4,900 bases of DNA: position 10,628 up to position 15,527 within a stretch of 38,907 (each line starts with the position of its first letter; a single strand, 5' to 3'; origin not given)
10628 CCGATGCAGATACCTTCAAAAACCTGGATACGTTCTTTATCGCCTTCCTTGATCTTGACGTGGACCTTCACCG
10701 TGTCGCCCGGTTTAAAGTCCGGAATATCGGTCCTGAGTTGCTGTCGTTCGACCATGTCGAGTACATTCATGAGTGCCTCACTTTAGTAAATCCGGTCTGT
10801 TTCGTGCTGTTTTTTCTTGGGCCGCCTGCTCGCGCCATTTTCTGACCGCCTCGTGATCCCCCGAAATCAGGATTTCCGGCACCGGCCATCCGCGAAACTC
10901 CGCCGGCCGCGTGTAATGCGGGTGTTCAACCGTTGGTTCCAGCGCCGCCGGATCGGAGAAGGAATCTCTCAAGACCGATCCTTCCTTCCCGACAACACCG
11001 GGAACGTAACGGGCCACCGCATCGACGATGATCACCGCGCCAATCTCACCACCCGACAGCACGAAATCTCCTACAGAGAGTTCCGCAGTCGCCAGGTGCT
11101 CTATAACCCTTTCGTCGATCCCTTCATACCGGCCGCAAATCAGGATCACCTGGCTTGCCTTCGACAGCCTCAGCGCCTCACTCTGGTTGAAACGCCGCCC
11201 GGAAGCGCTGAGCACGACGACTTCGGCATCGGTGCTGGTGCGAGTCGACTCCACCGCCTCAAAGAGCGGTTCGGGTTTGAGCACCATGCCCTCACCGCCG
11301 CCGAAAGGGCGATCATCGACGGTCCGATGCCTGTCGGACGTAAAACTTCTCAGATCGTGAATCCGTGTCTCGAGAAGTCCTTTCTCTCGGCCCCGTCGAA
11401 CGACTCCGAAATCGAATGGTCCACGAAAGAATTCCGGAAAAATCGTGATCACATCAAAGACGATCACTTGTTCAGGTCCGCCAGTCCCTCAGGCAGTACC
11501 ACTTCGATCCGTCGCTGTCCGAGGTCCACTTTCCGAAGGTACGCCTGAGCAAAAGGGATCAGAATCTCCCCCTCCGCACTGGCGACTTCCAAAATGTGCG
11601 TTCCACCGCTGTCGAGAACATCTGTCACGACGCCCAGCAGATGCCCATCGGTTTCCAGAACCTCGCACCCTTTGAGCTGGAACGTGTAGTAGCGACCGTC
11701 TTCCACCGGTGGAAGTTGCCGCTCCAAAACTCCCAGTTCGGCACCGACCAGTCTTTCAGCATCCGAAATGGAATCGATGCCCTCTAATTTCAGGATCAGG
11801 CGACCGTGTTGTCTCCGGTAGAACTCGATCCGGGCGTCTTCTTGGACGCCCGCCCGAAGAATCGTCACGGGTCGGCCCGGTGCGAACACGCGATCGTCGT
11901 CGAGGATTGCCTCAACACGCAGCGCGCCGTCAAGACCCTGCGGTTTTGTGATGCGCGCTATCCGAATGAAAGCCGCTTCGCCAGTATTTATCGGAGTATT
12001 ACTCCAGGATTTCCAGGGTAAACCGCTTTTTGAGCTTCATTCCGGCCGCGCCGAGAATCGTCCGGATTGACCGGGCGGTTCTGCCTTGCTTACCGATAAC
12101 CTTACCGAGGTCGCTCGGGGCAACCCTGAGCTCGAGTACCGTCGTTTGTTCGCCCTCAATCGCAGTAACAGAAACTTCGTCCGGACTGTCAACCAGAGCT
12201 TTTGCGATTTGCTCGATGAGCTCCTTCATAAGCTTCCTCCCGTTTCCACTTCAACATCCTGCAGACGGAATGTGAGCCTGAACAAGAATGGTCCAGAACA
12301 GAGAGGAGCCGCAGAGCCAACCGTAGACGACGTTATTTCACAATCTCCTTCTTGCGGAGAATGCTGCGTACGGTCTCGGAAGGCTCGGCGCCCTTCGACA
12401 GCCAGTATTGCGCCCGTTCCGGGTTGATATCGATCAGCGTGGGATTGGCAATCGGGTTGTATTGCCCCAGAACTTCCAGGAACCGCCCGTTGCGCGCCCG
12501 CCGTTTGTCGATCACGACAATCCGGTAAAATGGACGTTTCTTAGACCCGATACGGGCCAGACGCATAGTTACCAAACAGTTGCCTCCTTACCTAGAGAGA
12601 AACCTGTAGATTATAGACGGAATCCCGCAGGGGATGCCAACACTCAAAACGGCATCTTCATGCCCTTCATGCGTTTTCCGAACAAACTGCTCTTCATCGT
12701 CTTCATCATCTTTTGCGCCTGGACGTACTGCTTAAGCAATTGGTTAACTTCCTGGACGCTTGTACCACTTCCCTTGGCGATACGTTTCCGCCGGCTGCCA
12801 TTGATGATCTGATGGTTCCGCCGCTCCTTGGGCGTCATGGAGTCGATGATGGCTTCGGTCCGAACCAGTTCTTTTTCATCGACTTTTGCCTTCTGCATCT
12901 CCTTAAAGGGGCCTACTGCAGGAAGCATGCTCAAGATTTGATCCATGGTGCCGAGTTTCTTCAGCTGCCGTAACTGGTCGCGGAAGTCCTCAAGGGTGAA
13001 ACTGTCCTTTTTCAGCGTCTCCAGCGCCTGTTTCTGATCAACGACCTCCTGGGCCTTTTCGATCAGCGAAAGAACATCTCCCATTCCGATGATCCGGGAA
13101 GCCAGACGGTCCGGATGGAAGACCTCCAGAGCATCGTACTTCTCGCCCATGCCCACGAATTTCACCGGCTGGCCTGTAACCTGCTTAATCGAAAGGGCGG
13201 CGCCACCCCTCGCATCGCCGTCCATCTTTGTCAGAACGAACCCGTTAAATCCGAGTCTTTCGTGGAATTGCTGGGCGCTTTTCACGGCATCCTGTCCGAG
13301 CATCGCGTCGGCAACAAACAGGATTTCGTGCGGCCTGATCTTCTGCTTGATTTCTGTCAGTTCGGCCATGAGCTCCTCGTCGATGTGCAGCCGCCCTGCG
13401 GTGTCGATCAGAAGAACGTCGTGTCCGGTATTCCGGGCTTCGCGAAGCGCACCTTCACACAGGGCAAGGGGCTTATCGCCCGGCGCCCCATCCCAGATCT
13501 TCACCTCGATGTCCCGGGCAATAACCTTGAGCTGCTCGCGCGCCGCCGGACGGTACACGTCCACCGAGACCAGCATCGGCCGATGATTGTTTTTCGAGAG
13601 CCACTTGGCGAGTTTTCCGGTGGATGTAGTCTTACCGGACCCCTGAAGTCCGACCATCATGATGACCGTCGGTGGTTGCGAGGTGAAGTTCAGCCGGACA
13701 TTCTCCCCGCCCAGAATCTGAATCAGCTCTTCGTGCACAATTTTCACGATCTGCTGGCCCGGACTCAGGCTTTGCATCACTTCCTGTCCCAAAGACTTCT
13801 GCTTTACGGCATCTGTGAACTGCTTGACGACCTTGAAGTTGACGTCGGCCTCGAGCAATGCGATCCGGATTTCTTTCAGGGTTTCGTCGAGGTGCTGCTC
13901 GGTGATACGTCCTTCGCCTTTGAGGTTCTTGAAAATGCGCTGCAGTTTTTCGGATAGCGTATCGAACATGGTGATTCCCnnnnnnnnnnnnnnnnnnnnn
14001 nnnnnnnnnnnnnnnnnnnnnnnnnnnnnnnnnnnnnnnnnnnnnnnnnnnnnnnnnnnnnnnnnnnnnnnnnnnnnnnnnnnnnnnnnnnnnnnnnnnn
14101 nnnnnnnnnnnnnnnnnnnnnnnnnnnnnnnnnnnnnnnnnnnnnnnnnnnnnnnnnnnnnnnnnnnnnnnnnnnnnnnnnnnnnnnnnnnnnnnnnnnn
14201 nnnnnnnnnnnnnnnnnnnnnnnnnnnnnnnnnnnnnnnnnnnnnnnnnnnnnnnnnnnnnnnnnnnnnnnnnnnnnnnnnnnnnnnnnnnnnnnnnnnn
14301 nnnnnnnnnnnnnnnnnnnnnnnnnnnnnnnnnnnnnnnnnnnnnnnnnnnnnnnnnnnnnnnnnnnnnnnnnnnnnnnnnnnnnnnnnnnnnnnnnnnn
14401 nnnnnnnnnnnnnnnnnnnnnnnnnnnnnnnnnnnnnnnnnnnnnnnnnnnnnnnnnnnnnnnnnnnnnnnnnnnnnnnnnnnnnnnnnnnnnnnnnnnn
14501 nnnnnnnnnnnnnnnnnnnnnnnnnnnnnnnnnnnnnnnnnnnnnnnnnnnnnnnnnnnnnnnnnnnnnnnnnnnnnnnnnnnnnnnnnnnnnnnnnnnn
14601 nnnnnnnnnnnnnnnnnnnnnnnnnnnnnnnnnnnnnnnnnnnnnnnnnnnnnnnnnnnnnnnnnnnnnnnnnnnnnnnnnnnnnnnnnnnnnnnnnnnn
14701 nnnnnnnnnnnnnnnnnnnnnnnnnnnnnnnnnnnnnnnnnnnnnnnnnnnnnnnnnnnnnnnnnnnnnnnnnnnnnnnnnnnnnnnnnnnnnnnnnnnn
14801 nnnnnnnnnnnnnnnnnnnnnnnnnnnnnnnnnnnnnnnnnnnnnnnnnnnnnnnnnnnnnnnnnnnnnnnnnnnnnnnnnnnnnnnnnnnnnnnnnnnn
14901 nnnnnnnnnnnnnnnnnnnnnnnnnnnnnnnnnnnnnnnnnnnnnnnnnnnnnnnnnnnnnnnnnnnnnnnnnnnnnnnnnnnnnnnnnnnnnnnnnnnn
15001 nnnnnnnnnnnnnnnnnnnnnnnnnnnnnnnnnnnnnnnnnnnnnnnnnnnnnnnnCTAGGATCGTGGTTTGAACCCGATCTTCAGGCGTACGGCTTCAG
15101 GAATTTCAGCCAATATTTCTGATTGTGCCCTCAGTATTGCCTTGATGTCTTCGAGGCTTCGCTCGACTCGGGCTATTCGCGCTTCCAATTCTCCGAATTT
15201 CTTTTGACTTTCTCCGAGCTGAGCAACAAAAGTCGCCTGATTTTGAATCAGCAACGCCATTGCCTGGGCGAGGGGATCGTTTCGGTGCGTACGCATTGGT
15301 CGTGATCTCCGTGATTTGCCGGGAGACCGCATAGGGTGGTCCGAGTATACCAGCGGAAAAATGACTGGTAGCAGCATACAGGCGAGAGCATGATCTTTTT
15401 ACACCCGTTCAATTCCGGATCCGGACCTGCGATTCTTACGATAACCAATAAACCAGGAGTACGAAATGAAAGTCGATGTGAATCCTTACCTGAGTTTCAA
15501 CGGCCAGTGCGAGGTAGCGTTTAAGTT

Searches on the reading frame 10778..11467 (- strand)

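Call 8: search_protein_families(library=pfam, proteins=[window:10778-11467:-])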
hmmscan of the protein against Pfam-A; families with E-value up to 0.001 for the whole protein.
window:10778-11467:- (229 aa): 1 family
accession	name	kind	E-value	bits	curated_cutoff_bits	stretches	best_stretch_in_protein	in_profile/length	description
PF01746.26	tRNA_m1G_MT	-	2.1e-58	197.7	27.3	1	27-225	5-195/195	tRNA (Guanine-1)-methyltransferase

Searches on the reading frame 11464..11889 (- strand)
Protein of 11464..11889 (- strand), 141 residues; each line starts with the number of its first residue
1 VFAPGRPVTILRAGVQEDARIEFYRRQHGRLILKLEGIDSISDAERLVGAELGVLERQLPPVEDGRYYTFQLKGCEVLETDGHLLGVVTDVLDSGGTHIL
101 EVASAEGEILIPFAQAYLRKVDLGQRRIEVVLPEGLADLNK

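Call 8: search_protein_families(library=pfam, proteins=[window:11464-11889:-])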
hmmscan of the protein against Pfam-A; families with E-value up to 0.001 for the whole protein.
window:11464-11889:- (141 aa): 3 families
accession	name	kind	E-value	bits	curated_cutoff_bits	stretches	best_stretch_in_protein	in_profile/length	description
PF24986.1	PRC_RimM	-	1.6e-18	66.5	27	1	70-136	2-69/69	RimM PRC barrel domain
PF05239.21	PRC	-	4.4e-10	39.9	21.2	1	66-135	3-76/78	PRC-barrel domain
PF01782.24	RimM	-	9.8e-08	32.6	23.5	1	9-57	34-83/84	RimM N-terminal domain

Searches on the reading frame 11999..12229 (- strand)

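Call 8: search_protein_families(library=pfam, proteins=[window:11999-12229:-])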
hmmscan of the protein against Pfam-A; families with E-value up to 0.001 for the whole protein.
window:11999-12229:- (76 aa): 1 family
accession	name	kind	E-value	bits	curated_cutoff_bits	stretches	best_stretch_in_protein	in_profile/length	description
PF13083.13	KH_KhpA-B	-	4.2e-25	87.9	32.1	1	2-74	1-73/73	KhpA/KhpB, KH domain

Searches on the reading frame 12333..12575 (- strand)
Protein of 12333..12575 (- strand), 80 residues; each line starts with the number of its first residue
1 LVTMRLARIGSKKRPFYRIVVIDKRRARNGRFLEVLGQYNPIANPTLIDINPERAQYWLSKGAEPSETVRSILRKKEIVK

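Call 8: search_protein_families(library=pfam, proteins=[window:12333-12575:-])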
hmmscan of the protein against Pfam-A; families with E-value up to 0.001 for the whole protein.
window:12333-12575:- (80 aa): 1 family
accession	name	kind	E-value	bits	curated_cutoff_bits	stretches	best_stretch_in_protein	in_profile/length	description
PF00886.24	Ribosomal_S16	-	3e-26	91.6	27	1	8-66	1-62/62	Ribosomal protein S16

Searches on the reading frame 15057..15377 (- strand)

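Call 8: search_protein_families(library=pfam, proteins=[window:15057-15377:-])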
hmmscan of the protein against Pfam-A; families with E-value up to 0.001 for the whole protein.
window:15057-15377:- (106 aa): 1 family
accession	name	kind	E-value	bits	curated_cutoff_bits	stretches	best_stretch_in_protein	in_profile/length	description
PF24622.1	TMP_4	-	0.00067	20.2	27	1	34-98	9-76/77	Tape measure protein domain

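Call 11: search_protein_families(library=pfam, proteins=[window:15057-15377:-], max_evalue=10)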
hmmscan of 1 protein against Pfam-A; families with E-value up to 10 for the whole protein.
window:15057-15377:- (106 aa): 4 families
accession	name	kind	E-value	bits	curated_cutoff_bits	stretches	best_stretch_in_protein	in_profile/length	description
PF24622.1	TMP_4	-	0.00067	20.2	27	1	34-98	9-76/77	Tape measure protein domain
PF08614.16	ATG16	-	0.0093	16.6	33.7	1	27-92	63-128/200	Autophagy protein 16 (ATG16)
PF07889.17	DUF1664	-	0.1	13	34.6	1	36-95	39-95/124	Protein of unknown function (DUF1664)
PF11690.13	DUF3287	-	0.13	12.5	27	1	58-82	68-92/121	Protein of unknown function (DUF3287)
